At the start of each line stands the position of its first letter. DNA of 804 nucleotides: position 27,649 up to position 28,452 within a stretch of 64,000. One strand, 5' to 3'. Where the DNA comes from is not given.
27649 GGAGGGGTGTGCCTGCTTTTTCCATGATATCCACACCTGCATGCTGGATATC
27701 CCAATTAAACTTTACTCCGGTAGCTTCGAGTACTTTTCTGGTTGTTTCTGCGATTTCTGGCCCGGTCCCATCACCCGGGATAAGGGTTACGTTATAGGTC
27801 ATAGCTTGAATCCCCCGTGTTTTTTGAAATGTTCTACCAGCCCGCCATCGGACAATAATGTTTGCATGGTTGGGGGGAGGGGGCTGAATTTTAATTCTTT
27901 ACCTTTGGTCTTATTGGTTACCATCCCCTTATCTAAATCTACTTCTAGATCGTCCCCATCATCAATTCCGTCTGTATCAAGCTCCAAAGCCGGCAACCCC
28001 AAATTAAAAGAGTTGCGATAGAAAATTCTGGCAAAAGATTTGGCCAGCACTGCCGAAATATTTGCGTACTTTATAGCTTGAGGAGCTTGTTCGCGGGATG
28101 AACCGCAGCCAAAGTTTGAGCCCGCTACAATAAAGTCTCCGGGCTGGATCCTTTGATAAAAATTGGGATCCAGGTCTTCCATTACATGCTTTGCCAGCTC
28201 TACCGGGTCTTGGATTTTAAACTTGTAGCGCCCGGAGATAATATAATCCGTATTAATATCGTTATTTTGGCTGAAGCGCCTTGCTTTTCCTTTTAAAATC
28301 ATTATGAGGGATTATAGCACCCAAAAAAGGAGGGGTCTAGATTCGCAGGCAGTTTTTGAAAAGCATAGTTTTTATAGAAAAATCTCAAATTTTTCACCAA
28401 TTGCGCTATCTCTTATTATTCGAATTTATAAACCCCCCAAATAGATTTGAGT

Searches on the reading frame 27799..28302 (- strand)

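Call 22: search_protein_families(library=pfam, proteins=[window:27799-28302:-], max_evalue=0.001)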
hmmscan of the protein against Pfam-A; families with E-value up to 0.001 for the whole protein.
window:27799-28302:- (167 aa): 1 family
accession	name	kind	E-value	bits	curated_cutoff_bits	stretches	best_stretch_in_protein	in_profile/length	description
PF00694.25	Aconitase_C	-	8.6e-18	65.4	22.8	1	44-109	63-129/131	Aconitase C-terminal domain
